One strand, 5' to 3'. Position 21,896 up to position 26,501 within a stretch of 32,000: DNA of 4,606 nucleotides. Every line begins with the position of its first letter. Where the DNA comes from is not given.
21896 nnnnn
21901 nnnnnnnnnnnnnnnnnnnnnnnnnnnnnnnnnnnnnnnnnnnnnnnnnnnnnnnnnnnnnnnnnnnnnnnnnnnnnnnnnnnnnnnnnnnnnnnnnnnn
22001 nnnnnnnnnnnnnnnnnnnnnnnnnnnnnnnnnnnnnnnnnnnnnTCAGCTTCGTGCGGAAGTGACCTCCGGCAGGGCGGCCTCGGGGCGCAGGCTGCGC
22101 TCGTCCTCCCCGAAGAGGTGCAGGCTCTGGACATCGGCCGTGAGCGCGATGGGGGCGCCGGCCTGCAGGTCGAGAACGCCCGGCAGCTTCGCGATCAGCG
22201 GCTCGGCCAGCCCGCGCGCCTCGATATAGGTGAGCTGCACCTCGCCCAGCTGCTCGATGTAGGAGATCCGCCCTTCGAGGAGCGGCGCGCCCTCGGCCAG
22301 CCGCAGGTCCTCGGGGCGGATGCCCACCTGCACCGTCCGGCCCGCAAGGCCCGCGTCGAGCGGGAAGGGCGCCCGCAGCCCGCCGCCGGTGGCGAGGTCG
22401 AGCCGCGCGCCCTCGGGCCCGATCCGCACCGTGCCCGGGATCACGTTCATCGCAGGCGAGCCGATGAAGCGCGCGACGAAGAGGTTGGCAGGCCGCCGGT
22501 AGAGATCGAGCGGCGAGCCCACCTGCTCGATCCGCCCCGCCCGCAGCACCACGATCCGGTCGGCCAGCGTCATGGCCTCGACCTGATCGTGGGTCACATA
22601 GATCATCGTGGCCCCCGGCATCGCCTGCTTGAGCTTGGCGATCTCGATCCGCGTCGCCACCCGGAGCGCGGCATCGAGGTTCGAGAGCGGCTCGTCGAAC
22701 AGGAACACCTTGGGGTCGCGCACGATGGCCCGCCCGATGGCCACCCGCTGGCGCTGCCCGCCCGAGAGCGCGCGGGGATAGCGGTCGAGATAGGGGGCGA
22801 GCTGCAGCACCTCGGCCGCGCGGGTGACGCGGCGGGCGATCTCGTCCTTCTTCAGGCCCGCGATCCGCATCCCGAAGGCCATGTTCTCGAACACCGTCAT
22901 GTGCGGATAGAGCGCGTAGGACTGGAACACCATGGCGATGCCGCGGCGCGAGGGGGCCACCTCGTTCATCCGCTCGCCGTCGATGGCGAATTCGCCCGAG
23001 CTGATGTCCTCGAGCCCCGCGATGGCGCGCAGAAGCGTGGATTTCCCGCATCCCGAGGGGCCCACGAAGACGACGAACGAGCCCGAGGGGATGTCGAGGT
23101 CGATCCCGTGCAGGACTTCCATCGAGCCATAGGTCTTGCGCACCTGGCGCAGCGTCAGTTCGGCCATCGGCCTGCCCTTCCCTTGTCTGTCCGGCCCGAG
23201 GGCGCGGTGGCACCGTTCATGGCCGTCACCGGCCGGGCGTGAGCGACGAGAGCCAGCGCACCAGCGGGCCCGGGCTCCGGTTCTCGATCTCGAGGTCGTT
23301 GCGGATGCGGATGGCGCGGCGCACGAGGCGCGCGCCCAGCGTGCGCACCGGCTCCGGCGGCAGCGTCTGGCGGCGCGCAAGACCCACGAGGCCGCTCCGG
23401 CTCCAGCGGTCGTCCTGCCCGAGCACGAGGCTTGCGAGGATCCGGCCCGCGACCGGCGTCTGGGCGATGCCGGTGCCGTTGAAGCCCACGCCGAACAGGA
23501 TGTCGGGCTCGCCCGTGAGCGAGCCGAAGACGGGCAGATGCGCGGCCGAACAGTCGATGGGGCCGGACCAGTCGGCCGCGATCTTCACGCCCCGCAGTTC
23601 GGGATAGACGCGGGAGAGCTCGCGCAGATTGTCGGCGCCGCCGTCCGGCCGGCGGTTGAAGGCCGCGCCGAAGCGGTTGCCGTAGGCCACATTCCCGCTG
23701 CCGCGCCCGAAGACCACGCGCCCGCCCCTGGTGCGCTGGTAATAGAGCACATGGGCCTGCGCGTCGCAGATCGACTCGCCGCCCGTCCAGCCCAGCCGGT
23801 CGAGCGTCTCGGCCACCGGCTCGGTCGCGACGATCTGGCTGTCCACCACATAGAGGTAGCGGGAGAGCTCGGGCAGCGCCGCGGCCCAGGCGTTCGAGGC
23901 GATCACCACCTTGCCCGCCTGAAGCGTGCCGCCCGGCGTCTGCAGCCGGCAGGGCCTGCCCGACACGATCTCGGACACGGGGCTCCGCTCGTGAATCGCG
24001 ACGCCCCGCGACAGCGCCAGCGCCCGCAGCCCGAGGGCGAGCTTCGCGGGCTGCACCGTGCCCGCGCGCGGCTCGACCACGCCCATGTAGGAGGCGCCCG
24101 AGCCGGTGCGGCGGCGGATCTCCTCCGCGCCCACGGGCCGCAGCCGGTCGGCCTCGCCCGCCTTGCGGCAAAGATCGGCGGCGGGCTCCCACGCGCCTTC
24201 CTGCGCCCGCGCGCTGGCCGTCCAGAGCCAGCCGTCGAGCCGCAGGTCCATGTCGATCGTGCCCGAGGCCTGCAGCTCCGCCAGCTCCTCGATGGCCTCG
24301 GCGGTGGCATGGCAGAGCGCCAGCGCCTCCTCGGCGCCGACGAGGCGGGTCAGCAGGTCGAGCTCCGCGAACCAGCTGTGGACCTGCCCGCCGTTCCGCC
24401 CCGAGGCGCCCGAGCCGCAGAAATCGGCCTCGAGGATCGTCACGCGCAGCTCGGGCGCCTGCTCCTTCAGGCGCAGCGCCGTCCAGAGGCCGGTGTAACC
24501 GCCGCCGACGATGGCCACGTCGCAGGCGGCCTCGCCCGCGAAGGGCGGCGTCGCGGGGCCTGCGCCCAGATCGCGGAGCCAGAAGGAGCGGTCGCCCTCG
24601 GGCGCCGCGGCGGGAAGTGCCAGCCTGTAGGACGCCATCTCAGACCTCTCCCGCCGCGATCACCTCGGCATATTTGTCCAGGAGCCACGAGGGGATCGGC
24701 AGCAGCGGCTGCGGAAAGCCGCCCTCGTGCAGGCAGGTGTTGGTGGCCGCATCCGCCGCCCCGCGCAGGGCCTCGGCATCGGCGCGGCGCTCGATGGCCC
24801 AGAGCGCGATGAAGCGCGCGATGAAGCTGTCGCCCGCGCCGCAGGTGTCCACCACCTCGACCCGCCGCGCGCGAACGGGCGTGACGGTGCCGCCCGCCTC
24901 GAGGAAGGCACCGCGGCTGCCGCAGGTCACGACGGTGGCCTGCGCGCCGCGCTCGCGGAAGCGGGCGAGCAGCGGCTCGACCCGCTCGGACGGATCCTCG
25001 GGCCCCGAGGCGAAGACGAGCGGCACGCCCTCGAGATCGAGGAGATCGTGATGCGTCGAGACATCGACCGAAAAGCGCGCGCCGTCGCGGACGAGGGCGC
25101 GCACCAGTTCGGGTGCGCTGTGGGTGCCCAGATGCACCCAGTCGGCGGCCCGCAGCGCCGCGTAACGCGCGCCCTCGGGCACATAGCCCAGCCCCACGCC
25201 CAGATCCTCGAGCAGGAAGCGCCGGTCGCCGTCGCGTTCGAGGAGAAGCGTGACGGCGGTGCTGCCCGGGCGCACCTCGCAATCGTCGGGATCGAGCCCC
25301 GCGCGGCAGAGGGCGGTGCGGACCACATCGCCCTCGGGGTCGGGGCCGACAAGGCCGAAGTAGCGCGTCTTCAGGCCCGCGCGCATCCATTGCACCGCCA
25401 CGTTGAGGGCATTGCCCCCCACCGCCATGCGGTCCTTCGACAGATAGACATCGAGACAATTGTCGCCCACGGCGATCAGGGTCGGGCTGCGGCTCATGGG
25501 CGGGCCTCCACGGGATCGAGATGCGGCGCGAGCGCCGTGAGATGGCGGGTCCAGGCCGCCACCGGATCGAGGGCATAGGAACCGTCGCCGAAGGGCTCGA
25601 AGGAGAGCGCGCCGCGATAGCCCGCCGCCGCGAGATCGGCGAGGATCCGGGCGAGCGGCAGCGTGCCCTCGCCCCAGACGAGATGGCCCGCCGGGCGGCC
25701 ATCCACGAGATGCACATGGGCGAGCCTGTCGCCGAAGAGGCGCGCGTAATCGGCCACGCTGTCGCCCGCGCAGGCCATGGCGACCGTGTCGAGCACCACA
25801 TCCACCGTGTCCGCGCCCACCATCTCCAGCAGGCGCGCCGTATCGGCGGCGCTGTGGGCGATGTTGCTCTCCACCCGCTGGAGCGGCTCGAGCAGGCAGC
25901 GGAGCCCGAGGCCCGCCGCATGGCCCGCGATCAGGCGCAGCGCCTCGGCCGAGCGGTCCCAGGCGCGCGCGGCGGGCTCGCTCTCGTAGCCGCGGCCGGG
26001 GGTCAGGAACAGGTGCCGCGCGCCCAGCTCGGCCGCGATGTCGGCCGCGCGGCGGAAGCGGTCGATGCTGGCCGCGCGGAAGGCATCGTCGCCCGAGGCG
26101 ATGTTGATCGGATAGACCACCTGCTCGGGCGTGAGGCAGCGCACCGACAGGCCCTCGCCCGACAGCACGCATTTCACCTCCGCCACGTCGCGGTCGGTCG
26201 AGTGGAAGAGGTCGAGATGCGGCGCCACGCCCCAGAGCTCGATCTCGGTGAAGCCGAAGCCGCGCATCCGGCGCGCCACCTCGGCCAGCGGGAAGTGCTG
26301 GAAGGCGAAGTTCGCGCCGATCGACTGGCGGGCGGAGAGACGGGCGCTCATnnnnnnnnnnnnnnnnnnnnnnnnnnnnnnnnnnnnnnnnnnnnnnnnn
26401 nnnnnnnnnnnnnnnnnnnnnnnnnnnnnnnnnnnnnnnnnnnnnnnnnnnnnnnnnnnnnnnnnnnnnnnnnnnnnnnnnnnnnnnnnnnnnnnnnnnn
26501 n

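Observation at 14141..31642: Composite ~17.5 kb fructosamine/opine-type catabolic island combining three known architectures with extra enzymes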

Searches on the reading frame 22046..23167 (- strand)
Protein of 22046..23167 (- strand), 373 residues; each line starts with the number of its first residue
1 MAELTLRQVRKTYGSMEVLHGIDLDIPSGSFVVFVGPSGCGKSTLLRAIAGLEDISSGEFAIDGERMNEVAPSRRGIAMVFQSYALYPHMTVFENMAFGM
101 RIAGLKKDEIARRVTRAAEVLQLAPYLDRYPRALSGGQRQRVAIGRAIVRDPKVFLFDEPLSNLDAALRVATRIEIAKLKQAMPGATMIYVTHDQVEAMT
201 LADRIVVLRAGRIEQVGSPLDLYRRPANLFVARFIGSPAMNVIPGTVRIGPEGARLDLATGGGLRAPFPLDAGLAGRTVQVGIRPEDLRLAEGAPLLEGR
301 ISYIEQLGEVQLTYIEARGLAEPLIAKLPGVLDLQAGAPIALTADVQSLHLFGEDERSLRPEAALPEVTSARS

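Call 6: search_protein_families(library=pfam, proteins=[window:22046-23167:-], max_evalue=0.01)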
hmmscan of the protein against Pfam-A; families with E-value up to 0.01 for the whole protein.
window:22046-23167:- (373 aa): 13 families
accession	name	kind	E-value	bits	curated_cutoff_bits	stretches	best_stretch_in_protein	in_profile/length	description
PF00005.33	ABC_tran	-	8.8e-34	117.5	25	1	19-161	1-136/137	ABC transporter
PF17912.7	OB_MalK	-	2.7e-10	41.4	27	1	236-288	1-53/53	MalK OB fold domain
PF08402.16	TOBE_2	-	4.2e-08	33.6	21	1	281-352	1-76/76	TOBE domain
PF13304.12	AAA_21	-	3e-06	28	27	1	31-55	1-25/304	AAA domain, putative AbiEii toxin, Type IV TA system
PF03193.22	RsgA_GTPase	-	0.00039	20.7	30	1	29-58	106-135/174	RsgA GTPase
PF02463.25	SMC_N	-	0.00044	20.2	40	1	29-204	24-207/220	RecF/RecN/SMC N terminal domain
PF13476.12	AAA_23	-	0.0016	19.5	27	1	22-50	15-40/201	AAA domain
PF13555.12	AAA_29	-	0.0021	18.2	27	1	23-50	16-43/61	P-loop containing region of AAA domain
PF17850.7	CysA_C_terminal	-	0.0034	18.4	29.7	0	261-289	14-42/43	CysA C-terminal regulatory domain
PF13521.12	AAA_28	-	0.0037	17.9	27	1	32-51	2-21/164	AAA domain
PF00004.35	AAA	-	0.0064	17.4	21.2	0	32-52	1-21/131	ATPase family associated with various cellular activities (AAA)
PF13401.12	AAA_22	-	0.0088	16.8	27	0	30-53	6-29/130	AAA domain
PF20703.3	nSTAND1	-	0.0096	16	27.1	0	30-48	34-52/379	Novel STAND NTPase 1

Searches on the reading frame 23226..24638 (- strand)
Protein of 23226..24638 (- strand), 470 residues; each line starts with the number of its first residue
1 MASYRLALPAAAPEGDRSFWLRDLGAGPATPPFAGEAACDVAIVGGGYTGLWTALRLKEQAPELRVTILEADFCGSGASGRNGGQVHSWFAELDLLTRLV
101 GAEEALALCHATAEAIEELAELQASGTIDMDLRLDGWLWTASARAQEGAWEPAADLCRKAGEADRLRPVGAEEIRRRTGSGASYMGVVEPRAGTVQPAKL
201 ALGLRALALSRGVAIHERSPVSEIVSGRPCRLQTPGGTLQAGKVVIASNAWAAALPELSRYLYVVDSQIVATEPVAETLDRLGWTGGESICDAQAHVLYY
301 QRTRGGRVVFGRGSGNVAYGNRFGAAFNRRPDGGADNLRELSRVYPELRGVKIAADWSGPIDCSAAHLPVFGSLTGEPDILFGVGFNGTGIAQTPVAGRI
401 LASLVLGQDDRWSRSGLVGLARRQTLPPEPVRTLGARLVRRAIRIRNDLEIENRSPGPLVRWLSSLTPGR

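Call 6: search_protein_families(library=pfam, proteins=[window:23226-24638:-], max_evalue=0.01)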
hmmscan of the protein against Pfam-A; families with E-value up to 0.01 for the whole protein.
window:23226-24638:- (470 aa): 5 families
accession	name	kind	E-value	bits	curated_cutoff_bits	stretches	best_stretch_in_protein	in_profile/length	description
PF01266.30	DAO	-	5.2e-61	207.6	27.9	1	40-404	1-353/353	FAD dependent oxidoreductase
PF01946.23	Thi4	-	7.1e-05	22.6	26.2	1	37-87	16-64/235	Thi4 family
PF13450.12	NAD_binding_8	-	0.00027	21.6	21.9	1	43-89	1-47/68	NAD(P)-binding Rossmann-like domain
PF05834.18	Lycopene_cycl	-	0.0018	17.9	23.4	1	40-72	1-33/380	Lycopene cyclase protein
PF07992.20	Pyr_redox_2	-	0.003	17.5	26.1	0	40-70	2-30/291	Pyridine nucleotide-disulphide oxidoreductase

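Call 10: search_protein_families(library=ncbifam, proteins=[window:23226-24638:-], max_evalue=0.001)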
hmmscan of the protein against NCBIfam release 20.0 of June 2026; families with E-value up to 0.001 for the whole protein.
window:23226-24638:- (470 aa): 13 families
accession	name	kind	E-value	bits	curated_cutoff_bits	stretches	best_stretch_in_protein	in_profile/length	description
TIGR03329.1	Phn_aa_oxid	hypoth_equivalog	5.3e-125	417.8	632.8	1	19-466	2-451/460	putative aminophosphonate oxidoreductase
NF050086.1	pipecolate_AmaA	exception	1.9e-37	129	600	1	19-410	6-385/425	L-pipecolate oxidase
TIGR01373.1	soxB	subfamily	9.7e-16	57.6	529.45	2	186-407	171-384/407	sarcosine oxidase subunit beta family protein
TIGR02352.1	thiamin_ThiO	equivalog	1.1e-15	57.6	250.8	1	41-408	1-350/351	glycine oxidase ThiO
TIGR03197.1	MnmC_Cterm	equivalog_domain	6.3e-11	42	174.2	1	40-258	1-209/400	FAD-dependent 5-carboxymethylaminomethyl-2-thiouridine(34) oxidoreductase MnmC1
NF002480.1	PRK01747.1-1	equivalog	6e-10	38.2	540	1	36-270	246-471/645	bifunctional tRNA (5-methylaminomethyl-2-thiouridine)(34)-methyltransferase MnmC2/FAD-dependent 5-carboxymethylaminomethyl-2-thiouridine(34)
TIGR01377.1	soxA_mon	subfamily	8.3e-07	28.1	479.65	0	183-255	130-203/381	amino oxidase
NF008425.0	PRK11259.1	equivalog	1.4e-06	27.6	257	1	182-264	134-218/377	N-methyl-L-tryptophan oxidase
TIGR03364.1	HpnW_proposed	hypoth_equivalog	9.8e-06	24.9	285.1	1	40-254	2-199/365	TIGR03364 family FAD-dependent oxidoreductase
NF008726.1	PRK11728.1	equivalog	3.3e-05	22.9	299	1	39-88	1-51/389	L-2-hydroxyglutarate oxidase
TIGR01789.1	lycopene_cycl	equivalog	8.4e-05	21.8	215.2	1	40-74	1-35/370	lycopene beta-cyclase CrtY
NF005599.0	PRK07333.1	equivalog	9.3e-05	21.1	549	1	37-73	11-47/414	ubiquinone biosynthesis hydroxylase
TIGR01988.1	Ubi-OHases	subfamily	0.00017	20.6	224.65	1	40-72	1-32/387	ubiquinone biosynthesis hydroxylase, UbiH/UbiF/VisC/COQ6 family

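Call 22: search_solved_structures(query=window:23226-24638:-, max_evalue=0.00001)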
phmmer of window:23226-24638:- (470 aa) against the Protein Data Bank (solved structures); distinct sequences matched with E-value up to 0.00001: 8.
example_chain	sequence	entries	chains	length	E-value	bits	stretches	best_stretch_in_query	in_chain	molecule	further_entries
4ysh_A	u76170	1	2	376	2e-11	46.9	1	39-408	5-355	Glycine oxidase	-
3ada_B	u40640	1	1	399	7.6e-08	35.1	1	38-406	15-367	SARCOSINE OXIDASE BETA SUBUNIT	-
1vrq_B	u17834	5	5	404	7.8e-08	35.1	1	38-406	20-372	Sarcosine oxidase beta subunit | Subunit beta of sarcosine oxidase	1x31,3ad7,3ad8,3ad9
1y56_B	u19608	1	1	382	1.7e-07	33.9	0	195-406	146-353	sarcosine oxidase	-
2gag_B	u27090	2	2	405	4.7e-07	32.5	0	188-408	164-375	heterotetrameric sarcosine oxidase beta-subunit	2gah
2q6u_A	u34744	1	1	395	9.3e-06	28.2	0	39-266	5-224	NikD protein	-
2oln_A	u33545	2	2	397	9.6e-06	28.1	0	39-266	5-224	nikD protein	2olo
3hzl_A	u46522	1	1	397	9.9e-06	28.1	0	39-266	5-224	NikD protein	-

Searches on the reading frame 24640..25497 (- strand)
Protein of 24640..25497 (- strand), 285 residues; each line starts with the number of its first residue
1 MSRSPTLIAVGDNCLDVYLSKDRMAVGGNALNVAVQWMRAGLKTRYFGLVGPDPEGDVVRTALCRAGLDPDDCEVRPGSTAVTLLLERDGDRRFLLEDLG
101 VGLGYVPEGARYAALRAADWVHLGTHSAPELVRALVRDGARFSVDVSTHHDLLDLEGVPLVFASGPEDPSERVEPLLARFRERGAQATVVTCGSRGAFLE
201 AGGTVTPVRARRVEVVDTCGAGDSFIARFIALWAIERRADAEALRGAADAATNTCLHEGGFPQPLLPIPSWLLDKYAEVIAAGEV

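Call 6: search_protein_families(library=pfam, proteins=[window:24640-25497:-], max_evalue=0.01)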
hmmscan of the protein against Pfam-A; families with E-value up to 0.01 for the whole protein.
window:24640-25497:- (285 aa): 1 family
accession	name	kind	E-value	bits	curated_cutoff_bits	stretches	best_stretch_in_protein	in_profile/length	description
PF00294.29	PfkB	-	1.9e-24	87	25.8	2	157-259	199-294/302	pfkB family carbohydrate kinase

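Call 10: search_protein_families(library=ncbifam, proteins=[window:24640-25497:-], max_evalue=0.001)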
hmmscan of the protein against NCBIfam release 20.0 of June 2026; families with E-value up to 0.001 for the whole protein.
window:24640-25497:- (285 aa): 19 families
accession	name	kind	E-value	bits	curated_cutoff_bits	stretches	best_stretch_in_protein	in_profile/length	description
NF007321.0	PRK09813.1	equivalog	1.4e-33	116.5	247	1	6-252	3-253/261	fructoselysine 6-kinase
NF053626.1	RibKinHalex1628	equivalog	3.7e-18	66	330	1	20-250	31-267/293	ATP-dependent ribose-1-phosphate kinase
TIGR02152.1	D_ribokin_bact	equivalog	6e-17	61.9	299.65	1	171-259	198-285/298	ribokinase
TIGR03168.1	1-PFK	subfamily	1.1e-14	54.1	216.4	1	171-260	199-288/305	hexose kinase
TIGR04382.1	myo_inos_iolC_N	equivalog_domain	1.7e-14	53.8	300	2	174-252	209-288/309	5-dehydro-2-deoxygluconokinase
TIGR03828.1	pfkB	equivalog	7.3e-14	51.5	292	1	171-259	199-286/305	1-phosphofructokinase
NF006957.1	PRK09434.1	equivalog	7.7e-13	48.6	450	1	160-245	190-273/302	fructokinase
NF008353.0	PRK11142.1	equivalog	2.2e-12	47.1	341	1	180-260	210-289/307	ribokinase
NF041320.1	pfkB_Halo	equivalog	2.6e-11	43.5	400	1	179-253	202-275/302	1-phosphofructokinase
NF041134.1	R1P_kin_Thcocales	equivalog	7.1e-10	38.8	500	1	24-230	34-239/291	ADP-dependent ribose-1-phosphate kinase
TIGR02198.1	rfaE_dom_I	equivalog_domain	2.4e-08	33.5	345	1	182-251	224-293/315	D-glycero-beta-D-manno-heptose-7-phosphate kinase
NF041332.1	KDG_KDGal_kin_Halo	equivalog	8.3e-08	32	440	1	184-251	222-288/320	bifunctional 2-dehydro-3-deoxygluconokinase/2-dehydro-3-deoxygalactonokinase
NF040938.1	KDG_KDGal_kin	equivalog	2.1e-07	30.4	400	1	176-252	206-281/305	bifunctional 2-dehydro-3-deoxygluconokinase/2-dehydro-3-deoxygalactonokinase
NF047869.1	myo_kin_aldol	exception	4e-07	28.8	600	0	183-243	244-301/586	bifunctional 5-dehydro-2-deoxygluconokinase/5-dehydro-2-deoxyphosphogluconate aldolase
NF052444.1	DhDoxglucKinKdgK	equivalog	2.1e-05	24.1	400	1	172-252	207-288/303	2-dehydro-3-deoxygluconokinase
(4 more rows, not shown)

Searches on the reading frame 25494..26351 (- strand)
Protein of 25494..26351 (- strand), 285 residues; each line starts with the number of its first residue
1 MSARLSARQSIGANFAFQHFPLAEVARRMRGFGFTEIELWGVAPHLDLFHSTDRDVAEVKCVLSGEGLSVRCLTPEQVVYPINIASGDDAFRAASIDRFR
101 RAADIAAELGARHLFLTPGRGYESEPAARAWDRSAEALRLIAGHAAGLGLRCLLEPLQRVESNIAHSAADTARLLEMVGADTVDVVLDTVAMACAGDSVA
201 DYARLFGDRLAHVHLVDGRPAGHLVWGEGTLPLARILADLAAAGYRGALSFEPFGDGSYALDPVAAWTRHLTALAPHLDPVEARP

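Call 6: search_protein_families(library=pfam, proteins=[window:25494-26351:-], max_evalue=0.01)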
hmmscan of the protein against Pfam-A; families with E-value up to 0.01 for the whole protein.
window:25494-26351:- (285 aa): 1 family
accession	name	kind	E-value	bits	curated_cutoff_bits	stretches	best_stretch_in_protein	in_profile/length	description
PF01261.30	AP_endonuc_2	-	5.1e-40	138.2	31.1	1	30-269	5-241/249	Xylose isomerase-like TIM barrel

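Call 10: search_protein_families(library=ncbifam, proteins=[window:25494-26351:-], max_evalue=0.001)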
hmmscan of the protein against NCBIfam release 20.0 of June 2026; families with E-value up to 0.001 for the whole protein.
window:25494-26351:- (285 aa): 10 families
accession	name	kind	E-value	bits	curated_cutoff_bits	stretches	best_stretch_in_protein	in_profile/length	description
NF007360.0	PRK09856.1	equivalog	5.5e-37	127.8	305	1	16-250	9-245/276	fructoselysine 3-epimerase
NF041099.2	keto_glucon_epim_IolO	equivalog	1.4e-17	63.9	300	1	54-252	48-245/269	5-keto-L-gluconate epimerase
NF051856.1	PsicseEpim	equivalog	7.4e-17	62.1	300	1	50-254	42-246/287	D-psicose 3-epimerase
TIGR03234.1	OH-pyruv-isom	equivalog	6.8e-12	45.2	353.45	1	17-252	11-239/254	hydroxypyruvate isomerase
TIGR02631.1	xylA_Arthro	equivalog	3.6e-06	26.3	447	1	54-158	68-182/382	xylose isomerase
TIGR04379.1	myo_inos_iolE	equivalog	4.4e-06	26.5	290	1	166-220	160-214/290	myo-inosose-2 dehydratase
NF002198.0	PRK01060.1-3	equivalog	5e-06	26.3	244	1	79-219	60-198/253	deoxyribonuclease IV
TIGR00542.1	hxl6Piso_put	equivalog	5e-06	26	272.15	1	31-256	29-252/279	L-ribulose-5-phosphate 3-epimerase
NF042435.1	DhshikDhtase_QuiC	equivalog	0.00043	18.9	1200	1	96-266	78-253/635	3-dehydroshikimate dehydratase QuiC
NF043033.1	OxoTetrIsom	equivalog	0.00066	19.5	325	1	99-252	87-236/251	2-oxo-tetronate isomerase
